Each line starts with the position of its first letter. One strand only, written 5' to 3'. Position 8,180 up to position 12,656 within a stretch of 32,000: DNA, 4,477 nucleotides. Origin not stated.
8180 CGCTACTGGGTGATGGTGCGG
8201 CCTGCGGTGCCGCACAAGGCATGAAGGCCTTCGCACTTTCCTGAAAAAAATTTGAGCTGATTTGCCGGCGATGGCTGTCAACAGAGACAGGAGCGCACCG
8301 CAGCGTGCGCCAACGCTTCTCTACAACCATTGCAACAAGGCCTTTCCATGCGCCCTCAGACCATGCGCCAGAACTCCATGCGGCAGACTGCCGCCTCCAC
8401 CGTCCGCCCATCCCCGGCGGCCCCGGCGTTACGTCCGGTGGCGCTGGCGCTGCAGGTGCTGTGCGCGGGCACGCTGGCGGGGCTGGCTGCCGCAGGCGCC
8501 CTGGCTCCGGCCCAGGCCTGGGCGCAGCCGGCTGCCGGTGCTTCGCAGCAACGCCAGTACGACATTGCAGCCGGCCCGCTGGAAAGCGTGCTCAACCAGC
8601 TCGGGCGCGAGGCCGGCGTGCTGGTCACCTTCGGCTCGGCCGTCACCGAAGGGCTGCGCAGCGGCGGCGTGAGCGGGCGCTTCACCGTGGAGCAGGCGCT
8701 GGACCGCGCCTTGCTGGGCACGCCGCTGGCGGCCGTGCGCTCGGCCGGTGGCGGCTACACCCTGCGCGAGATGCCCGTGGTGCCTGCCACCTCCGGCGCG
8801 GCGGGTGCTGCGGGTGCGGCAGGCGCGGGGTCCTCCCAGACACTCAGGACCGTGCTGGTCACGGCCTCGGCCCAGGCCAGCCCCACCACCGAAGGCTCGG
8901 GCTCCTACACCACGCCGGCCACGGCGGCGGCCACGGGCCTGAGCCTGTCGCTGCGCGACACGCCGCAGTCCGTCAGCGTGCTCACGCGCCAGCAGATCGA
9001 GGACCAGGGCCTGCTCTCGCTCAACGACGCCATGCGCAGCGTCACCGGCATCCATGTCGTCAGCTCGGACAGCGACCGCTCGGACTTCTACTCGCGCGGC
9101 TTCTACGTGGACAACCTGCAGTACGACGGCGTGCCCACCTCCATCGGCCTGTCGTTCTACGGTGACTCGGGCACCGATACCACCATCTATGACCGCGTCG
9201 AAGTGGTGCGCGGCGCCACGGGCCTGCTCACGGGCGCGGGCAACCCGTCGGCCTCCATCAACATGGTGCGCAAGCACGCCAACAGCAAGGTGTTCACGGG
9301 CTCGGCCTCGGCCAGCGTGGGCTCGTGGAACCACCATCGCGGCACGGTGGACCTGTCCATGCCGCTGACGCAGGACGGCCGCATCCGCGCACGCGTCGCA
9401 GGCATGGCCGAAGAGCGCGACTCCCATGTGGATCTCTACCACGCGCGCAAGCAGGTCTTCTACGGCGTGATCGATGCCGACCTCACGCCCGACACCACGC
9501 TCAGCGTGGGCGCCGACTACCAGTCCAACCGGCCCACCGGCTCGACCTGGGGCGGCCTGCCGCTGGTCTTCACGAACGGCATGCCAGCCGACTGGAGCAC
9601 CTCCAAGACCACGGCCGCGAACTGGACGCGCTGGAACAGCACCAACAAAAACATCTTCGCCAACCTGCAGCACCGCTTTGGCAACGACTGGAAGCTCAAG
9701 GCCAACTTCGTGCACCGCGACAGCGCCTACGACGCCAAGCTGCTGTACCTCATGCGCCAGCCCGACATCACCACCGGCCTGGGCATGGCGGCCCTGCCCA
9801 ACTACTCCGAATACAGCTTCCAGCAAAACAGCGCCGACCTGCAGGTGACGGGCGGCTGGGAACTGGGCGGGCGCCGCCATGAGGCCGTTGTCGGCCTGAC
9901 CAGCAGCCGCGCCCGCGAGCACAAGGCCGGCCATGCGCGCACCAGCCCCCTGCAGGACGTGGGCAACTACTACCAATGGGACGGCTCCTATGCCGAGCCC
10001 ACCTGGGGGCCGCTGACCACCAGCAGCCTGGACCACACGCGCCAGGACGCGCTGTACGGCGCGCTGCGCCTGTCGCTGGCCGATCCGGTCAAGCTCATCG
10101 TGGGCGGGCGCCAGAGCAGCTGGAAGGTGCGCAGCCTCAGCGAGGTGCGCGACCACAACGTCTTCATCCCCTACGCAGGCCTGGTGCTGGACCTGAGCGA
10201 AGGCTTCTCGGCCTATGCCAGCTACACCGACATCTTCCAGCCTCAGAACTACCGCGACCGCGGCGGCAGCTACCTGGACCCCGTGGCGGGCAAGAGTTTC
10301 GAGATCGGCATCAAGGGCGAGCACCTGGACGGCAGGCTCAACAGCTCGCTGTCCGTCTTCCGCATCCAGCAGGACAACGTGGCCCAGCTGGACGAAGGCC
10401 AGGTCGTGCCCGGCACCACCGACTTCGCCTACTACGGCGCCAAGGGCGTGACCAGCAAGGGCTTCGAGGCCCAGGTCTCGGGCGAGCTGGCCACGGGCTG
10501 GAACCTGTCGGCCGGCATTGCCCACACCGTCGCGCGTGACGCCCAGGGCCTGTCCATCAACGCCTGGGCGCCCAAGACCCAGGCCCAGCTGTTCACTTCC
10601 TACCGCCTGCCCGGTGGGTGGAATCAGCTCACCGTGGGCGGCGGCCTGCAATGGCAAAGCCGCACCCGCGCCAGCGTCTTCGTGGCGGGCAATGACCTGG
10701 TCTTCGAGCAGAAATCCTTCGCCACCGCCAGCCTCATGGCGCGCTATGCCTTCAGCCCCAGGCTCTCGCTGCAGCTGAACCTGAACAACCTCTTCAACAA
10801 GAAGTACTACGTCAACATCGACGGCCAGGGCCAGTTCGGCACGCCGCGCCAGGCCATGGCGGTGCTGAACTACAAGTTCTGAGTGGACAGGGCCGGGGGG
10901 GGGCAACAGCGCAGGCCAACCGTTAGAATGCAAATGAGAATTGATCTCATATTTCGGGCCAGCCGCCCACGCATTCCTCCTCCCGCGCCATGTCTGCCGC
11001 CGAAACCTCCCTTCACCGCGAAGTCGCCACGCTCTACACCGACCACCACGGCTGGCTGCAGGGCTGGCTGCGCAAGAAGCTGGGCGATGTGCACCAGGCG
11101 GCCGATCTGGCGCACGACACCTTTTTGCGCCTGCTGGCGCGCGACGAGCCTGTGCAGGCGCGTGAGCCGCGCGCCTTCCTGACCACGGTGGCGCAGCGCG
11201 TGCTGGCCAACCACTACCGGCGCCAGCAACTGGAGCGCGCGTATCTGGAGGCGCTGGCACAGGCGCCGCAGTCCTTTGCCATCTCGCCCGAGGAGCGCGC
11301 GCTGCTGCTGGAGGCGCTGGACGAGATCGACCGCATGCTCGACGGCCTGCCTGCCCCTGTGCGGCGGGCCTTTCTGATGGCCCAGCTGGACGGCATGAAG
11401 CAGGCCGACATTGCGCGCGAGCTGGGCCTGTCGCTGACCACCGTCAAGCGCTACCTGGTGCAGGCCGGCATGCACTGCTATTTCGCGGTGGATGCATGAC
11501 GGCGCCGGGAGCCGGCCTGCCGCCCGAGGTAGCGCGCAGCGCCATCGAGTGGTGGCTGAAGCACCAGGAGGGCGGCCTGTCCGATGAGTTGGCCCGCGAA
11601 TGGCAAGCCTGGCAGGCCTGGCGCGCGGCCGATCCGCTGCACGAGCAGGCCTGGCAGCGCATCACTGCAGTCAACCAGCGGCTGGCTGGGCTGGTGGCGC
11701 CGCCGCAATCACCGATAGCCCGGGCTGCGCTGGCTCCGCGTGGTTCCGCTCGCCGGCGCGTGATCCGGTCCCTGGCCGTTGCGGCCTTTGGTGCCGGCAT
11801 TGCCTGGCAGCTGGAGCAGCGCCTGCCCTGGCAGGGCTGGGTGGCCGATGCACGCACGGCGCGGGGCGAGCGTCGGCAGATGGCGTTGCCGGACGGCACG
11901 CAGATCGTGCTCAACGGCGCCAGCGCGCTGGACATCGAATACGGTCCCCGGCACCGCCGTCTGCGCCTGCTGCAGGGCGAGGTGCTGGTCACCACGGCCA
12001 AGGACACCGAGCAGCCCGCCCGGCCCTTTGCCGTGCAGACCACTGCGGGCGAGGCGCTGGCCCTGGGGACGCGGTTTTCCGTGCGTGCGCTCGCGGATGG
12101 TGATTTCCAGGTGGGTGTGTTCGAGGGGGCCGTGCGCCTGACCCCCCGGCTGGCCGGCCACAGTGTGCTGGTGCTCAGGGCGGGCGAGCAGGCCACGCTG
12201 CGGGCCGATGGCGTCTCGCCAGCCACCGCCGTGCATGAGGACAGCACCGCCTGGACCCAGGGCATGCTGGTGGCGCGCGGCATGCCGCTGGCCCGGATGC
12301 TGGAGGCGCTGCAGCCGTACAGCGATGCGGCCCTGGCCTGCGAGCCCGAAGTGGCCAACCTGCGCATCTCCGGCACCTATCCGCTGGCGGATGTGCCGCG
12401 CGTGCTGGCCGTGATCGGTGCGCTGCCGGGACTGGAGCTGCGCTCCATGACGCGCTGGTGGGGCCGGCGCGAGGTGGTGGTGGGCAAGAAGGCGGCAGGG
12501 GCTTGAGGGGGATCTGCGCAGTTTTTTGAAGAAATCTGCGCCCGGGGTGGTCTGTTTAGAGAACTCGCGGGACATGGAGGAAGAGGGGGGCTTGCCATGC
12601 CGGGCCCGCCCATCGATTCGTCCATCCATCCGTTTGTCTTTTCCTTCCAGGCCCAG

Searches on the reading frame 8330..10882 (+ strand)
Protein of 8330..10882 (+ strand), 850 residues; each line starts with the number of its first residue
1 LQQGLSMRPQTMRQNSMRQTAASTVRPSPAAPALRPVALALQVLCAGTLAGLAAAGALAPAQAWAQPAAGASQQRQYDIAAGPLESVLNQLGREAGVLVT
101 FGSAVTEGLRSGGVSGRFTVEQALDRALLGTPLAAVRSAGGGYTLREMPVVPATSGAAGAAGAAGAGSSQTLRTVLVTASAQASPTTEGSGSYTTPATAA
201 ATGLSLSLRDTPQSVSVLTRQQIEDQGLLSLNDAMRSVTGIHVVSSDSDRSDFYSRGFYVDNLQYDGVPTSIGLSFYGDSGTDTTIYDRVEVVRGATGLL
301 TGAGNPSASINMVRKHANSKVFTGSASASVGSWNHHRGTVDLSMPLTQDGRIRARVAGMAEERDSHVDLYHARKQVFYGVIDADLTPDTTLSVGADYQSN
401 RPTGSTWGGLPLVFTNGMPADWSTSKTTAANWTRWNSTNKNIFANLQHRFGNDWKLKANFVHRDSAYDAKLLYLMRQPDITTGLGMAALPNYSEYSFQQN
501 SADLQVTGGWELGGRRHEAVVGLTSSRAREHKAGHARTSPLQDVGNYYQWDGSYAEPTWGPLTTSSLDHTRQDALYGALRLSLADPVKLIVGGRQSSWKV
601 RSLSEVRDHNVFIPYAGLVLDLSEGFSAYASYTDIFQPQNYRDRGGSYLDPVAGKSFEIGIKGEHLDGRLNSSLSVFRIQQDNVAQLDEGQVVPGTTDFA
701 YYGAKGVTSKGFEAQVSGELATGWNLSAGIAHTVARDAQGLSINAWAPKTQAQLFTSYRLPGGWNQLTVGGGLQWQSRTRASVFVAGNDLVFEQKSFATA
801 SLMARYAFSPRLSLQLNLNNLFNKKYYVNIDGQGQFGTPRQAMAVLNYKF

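Call 8: search_protein_families(library=pfam, proteins=[window:8330-10882:+], max_evalue=0.001)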
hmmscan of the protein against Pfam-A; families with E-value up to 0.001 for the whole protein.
window:8330-10882:+ (850 aa): 4 families
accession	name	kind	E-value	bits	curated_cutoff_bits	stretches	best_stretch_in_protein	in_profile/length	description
PF00593.30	TonB_dep_Rec_b-barrel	-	3.4e-44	152.8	27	1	392-821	14-436/436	TonB dependent receptor-like, beta-barrel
PF07715.20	Plug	-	9.7e-19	68.3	23.9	1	208-307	2-105/107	TonB-dependent Receptor Plug Domain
PF07660.19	STN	-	1.9e-08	34.4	28.4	1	101-146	5-50/52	Secretin and TonB N terminus short domain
PF14905.12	OMP_b-brl_3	-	0.0001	21.9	27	1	631-835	196-388/408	Outer membrane protein beta-barrel family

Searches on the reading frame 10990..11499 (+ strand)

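Call 8: search_protein_families(library=pfam, proteins=[window:10990-11499:+], max_evalue=0.001)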
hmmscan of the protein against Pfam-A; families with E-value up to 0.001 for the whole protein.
window:10990-11499:+ (169 aa): 8 families
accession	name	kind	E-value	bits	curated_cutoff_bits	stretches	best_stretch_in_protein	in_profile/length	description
PF08281.18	Sigma70_r4_2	-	4.8e-16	58.6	25.7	1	111-159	2-50/54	Sigma-70, region 4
PF04542.20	Sigma70_r2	-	2e-12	47.2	24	1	15-80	1-69/71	Sigma-70 region 2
PF07638.17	Sigma70_ECF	-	6.5e-08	33.1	21.1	1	35-156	47-172/185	ECF sigma factor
PF04545.22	Sigma70_r4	-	9.9e-05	22.2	24.1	1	117-159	2-44/50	Sigma-70, region 4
PF02796.21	HTH_7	-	0.00023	21.7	23.8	1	134-156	20-42/45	Helix-turn-helix domain of resolvase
PF13412.12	HTH_24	-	0.00031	20.7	21.9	1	135-156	17-38/48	Winged helix-turn-helix DNA-binding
PF13384.12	HTH_23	-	0.00048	20.3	24.6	0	129-155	12-37/50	Homeodomain-like domain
PF09339.16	HTH_IclR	-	0.00093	19.4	22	0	129-156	12-39/52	IclR helix-turn-helix domain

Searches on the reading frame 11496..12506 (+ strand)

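Call 8: search_protein_families(library=pfam, proteins=[window:11496-12506:+], max_evalue=0.001)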
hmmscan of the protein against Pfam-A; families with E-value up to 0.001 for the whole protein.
window:11496-12506:+ (336 aa): 2 families
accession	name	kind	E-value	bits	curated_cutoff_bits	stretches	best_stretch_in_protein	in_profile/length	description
PF04773.18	FecR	-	8.2e-21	74.7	24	1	118-214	2-97/97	FecR protein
PF16220.10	DUF4880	-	9.6e-09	35.4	25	1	15-58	2-42/43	Domain of unknown function (DUF4880)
